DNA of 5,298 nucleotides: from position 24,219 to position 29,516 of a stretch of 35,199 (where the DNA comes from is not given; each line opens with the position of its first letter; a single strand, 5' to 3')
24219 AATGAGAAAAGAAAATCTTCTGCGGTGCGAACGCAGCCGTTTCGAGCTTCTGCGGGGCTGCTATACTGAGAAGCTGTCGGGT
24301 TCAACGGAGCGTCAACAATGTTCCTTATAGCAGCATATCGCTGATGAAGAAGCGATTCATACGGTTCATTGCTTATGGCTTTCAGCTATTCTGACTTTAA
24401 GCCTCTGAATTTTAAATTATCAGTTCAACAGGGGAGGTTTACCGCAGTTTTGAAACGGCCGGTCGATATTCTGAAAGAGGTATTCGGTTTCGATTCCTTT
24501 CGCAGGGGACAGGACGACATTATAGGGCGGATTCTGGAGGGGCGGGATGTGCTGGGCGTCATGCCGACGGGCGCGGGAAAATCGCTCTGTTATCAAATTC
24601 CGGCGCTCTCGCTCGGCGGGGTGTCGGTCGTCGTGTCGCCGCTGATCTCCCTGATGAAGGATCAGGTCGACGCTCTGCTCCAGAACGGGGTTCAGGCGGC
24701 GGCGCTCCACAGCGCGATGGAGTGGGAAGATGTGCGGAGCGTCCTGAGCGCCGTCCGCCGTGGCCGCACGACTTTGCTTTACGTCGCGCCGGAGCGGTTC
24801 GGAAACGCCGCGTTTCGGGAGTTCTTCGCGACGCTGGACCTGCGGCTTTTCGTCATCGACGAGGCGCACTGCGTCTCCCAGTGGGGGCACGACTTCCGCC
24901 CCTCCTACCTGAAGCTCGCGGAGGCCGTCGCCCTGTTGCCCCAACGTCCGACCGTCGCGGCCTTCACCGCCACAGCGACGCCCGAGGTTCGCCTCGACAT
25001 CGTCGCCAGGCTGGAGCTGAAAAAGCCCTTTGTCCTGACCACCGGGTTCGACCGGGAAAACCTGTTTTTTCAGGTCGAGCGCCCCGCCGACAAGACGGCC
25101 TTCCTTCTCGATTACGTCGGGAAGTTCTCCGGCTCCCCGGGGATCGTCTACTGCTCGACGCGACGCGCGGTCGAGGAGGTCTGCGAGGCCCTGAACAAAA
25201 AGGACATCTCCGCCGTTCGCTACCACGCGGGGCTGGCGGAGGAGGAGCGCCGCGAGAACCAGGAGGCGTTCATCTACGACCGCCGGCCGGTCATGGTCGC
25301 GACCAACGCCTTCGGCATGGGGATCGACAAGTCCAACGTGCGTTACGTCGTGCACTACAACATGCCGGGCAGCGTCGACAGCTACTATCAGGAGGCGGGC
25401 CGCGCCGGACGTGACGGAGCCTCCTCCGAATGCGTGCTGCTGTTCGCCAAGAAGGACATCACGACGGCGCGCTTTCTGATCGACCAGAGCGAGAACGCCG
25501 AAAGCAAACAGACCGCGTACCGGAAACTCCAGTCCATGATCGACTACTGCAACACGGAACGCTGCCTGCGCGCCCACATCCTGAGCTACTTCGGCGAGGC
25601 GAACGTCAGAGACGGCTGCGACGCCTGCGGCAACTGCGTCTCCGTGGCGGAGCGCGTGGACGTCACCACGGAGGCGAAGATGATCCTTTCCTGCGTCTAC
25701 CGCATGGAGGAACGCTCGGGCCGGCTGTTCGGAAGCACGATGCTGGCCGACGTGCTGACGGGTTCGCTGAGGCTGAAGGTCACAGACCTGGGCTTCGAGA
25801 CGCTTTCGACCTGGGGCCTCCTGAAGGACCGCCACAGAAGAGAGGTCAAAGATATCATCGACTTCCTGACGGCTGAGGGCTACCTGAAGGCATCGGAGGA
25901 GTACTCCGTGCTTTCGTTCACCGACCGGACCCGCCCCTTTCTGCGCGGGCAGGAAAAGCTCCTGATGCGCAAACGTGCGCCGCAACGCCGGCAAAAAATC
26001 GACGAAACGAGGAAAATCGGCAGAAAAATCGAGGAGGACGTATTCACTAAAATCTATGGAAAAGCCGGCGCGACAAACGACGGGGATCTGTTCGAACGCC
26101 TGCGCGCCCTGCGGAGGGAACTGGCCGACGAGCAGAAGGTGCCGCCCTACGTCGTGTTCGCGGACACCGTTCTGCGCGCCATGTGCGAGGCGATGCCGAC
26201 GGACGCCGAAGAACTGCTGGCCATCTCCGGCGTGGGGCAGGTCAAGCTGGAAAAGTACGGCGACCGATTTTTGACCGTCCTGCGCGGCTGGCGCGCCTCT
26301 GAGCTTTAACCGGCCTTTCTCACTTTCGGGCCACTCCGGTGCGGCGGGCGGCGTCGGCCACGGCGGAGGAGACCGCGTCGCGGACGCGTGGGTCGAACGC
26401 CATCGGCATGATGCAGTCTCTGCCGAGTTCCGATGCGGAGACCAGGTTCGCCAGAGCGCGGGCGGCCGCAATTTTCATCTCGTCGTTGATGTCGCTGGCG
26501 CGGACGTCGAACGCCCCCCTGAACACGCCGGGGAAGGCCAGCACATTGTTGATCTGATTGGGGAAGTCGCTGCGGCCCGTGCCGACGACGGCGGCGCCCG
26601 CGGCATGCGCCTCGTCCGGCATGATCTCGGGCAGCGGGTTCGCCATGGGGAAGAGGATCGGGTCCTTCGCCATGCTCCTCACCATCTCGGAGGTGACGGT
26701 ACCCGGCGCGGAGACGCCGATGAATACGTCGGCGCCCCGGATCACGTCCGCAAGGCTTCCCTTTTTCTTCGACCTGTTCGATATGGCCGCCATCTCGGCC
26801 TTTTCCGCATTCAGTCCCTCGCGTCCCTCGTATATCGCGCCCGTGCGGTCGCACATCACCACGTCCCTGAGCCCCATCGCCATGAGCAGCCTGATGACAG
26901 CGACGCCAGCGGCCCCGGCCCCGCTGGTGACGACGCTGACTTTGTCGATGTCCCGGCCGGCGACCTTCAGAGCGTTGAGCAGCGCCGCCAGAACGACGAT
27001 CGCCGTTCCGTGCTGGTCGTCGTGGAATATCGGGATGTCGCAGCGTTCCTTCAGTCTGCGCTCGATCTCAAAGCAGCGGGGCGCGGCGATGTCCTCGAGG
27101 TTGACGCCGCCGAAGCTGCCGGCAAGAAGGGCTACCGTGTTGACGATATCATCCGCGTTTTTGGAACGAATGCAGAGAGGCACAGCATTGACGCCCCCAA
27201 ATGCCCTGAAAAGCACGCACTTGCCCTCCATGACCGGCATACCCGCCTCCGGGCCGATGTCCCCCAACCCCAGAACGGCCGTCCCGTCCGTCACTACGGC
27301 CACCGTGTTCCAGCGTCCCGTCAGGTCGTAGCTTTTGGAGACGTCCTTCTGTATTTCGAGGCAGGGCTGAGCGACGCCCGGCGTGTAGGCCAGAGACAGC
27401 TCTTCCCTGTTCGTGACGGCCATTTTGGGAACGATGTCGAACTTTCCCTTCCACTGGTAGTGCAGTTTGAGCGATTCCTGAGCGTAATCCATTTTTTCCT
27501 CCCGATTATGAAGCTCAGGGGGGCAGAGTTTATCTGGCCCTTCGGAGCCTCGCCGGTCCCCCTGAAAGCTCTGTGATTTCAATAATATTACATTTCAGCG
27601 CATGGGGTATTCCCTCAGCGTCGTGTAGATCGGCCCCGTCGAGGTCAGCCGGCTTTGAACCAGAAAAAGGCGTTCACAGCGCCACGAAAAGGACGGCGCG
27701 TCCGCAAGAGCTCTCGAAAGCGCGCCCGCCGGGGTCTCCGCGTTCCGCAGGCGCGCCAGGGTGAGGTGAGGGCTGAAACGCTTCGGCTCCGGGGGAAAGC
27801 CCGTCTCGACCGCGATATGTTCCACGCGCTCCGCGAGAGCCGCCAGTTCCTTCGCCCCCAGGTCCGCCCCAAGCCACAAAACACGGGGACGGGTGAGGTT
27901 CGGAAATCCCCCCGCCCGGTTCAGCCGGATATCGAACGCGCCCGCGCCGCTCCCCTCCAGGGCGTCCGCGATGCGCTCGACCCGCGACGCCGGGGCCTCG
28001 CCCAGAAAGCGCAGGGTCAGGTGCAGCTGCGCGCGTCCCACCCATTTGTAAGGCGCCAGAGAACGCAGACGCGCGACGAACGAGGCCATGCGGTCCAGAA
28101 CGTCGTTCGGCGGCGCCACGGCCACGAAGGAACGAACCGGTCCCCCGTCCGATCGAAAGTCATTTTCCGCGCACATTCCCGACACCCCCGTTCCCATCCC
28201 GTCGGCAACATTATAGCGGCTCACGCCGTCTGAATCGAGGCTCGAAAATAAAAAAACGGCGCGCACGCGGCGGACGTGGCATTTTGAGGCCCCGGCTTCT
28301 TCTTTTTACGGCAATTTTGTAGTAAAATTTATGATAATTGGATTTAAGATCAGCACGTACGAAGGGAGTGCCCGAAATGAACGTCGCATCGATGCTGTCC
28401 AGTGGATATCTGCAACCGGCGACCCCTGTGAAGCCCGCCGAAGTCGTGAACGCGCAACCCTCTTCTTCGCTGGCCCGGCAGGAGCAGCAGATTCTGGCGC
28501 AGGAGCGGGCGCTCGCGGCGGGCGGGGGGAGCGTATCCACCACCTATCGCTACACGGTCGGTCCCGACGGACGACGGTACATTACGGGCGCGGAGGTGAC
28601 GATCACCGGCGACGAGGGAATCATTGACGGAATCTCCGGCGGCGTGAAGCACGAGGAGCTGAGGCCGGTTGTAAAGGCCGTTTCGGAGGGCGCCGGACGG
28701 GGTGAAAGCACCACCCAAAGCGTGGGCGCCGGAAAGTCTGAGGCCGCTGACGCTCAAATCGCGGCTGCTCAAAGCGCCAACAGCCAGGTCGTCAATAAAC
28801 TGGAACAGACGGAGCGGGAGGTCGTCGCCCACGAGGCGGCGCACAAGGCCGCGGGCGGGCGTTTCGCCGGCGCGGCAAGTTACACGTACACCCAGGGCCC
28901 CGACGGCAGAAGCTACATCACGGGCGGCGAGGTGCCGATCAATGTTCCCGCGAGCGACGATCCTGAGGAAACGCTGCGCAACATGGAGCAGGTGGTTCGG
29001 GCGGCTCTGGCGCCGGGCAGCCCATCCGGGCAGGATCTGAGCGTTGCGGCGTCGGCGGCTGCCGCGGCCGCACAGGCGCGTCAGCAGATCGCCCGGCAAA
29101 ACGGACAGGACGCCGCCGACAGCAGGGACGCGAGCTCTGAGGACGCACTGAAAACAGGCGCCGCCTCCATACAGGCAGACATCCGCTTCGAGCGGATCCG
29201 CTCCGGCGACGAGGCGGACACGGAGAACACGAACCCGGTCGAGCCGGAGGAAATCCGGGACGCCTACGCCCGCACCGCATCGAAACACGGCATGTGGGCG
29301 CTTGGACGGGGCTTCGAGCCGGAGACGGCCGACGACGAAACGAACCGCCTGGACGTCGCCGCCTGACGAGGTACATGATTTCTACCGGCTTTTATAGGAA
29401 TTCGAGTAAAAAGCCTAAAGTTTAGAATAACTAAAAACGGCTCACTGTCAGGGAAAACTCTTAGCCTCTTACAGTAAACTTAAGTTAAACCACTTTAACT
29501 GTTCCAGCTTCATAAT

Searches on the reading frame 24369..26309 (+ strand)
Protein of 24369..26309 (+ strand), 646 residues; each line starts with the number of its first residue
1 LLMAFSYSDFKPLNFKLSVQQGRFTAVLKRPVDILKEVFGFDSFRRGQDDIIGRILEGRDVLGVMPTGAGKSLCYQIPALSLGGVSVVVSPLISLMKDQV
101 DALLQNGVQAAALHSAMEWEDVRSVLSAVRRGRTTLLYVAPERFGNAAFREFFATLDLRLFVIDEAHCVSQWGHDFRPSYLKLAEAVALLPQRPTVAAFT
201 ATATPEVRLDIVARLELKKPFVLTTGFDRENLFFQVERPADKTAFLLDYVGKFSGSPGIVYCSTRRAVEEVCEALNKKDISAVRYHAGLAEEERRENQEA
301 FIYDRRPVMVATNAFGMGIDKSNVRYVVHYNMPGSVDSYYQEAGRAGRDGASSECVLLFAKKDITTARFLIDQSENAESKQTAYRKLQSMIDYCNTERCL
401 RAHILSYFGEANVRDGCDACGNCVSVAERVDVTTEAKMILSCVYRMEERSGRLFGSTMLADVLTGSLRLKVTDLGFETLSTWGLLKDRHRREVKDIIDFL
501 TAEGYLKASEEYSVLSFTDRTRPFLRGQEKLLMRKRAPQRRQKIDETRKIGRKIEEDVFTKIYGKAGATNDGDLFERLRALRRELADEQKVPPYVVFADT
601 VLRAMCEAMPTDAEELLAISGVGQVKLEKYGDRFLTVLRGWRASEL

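Call 11: search_protein_families(library=pfam, proteins=[window:24369-26309:+])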
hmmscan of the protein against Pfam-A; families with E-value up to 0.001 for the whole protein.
window:24369-26309:+ (646 aa): 5 families
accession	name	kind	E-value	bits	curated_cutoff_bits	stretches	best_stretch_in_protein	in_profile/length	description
PF09382.16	RQC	-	5e-30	104.1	23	1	428-540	3-112/114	RQC domain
PF00270.35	DEAD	-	2.1e-28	99.6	26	1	46-207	2-164/167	DEAD/DEAH box helicase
PF00271.37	Helicase_C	-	1.3e-24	87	23.5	1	242-350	2-110/110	Helicase conserved C-terminal domain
PF00570.28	HRDC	-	1.2e-23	83.3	23.8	1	573-637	3-67/68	HRDC domain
PF16124.10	RecQ_Zn_bind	-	4.6e-18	66.1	25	1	362-423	2-65/66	RecQ zinc-binding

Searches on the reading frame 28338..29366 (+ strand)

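Call 11: search_protein_families(library=pfam, proteins=[window:28338-29366:+])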
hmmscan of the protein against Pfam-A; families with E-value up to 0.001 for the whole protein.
window:28338-29366:+ (342 aa): 1 family
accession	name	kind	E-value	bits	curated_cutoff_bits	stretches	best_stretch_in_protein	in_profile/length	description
PF12118.13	SprA-related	-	8.3e-33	114.5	27.3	2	137-266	175-304/335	SprA-related family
